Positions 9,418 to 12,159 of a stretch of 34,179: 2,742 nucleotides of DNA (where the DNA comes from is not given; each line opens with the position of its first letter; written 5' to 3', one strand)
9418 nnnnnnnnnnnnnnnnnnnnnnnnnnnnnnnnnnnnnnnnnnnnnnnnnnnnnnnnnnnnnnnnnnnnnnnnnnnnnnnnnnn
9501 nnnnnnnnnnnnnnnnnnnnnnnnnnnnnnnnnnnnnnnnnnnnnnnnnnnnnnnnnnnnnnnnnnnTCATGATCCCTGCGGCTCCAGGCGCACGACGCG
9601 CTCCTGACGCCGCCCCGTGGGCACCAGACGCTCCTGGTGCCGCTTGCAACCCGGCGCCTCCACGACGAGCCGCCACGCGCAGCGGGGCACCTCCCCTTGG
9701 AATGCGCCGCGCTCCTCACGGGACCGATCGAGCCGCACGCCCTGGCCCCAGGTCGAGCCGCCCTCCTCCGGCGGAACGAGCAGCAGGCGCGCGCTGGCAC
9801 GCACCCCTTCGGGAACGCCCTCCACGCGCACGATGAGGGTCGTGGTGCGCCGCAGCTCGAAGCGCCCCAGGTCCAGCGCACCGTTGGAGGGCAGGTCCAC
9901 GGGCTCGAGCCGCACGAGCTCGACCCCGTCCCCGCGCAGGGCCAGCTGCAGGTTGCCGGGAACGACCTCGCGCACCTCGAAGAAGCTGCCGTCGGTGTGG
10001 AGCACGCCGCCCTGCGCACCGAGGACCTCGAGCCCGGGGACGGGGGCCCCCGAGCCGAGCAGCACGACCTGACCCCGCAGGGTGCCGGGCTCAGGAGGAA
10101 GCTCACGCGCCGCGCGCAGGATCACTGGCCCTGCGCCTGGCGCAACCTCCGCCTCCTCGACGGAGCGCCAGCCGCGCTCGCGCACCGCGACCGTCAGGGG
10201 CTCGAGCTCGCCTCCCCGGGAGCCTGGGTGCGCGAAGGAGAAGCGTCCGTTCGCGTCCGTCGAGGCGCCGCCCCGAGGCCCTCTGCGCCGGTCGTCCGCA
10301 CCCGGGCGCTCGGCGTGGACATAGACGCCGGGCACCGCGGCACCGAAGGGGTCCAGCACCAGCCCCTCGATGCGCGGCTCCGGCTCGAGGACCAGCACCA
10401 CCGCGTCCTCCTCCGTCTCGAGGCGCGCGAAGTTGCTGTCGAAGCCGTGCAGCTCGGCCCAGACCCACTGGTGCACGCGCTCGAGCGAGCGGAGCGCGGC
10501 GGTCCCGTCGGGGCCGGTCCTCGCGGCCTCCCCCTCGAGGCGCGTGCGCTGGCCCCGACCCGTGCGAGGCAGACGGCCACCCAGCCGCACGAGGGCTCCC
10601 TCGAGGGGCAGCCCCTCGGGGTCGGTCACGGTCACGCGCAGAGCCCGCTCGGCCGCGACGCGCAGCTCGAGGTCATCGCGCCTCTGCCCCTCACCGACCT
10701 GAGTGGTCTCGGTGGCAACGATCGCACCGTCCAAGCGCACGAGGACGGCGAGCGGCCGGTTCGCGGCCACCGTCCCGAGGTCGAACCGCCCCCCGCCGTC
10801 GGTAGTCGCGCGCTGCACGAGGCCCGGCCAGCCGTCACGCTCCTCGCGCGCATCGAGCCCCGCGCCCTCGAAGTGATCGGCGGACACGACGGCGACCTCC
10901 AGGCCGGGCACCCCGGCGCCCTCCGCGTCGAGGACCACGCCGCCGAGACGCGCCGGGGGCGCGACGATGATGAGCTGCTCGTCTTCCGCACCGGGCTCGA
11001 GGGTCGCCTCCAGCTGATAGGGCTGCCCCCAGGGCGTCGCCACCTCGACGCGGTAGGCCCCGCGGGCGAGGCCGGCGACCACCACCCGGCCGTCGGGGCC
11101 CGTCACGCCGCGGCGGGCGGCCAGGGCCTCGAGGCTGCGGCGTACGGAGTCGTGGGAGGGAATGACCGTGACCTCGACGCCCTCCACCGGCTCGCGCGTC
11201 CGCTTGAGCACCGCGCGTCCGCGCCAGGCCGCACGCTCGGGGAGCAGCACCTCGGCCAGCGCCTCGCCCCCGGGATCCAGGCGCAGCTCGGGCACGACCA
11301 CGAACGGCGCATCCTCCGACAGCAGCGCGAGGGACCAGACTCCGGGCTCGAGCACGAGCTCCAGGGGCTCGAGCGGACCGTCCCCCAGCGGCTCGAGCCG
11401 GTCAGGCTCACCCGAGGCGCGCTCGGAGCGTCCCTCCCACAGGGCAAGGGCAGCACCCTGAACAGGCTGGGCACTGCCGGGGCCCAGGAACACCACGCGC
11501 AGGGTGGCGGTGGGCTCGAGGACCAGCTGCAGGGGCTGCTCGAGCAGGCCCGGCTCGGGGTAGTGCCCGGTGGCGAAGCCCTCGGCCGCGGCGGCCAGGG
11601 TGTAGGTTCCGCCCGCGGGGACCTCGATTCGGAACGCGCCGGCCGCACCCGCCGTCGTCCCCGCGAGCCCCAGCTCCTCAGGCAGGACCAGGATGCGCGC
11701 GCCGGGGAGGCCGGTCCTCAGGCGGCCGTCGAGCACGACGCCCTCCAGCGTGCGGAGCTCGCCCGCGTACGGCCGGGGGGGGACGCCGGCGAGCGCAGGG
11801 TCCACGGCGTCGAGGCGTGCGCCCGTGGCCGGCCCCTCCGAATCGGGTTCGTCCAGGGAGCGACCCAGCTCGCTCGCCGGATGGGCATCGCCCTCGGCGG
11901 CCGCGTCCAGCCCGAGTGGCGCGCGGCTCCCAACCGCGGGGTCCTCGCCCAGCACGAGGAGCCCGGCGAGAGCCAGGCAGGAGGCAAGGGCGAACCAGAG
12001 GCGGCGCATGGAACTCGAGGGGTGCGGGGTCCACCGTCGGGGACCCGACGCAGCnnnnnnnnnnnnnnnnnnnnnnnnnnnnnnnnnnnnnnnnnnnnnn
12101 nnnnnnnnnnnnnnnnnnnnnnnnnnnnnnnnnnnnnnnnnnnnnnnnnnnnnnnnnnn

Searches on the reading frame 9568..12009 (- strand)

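Call 26: search_protein_families(library=pfam, proteins=[window:9568-12009:-], max_evalue=0.001)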
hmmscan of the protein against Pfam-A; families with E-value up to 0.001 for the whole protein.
window:9568-12009:- (813 aa): 4 families
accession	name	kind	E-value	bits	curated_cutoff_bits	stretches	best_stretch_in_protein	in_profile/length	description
PF13620.12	CarboxypepD_reg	-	1.5e-35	121.8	32.3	3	87-150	1-64/82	Carboxypeptidase regulatory-like domain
PF13715.12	CarbopepD_reg_2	-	3e-09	37.2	32.2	1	89-147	2-57/88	CarboxypepD_reg-like domain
PF10670.15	DUF4198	-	9.2e-05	23.1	34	0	556-595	157-196/209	Domain of unknown function (DUF4198)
PF02369.22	Big_1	-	0.00015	22.2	34.9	0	456-505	20-63/93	Bacterial Ig-like domain (group 1)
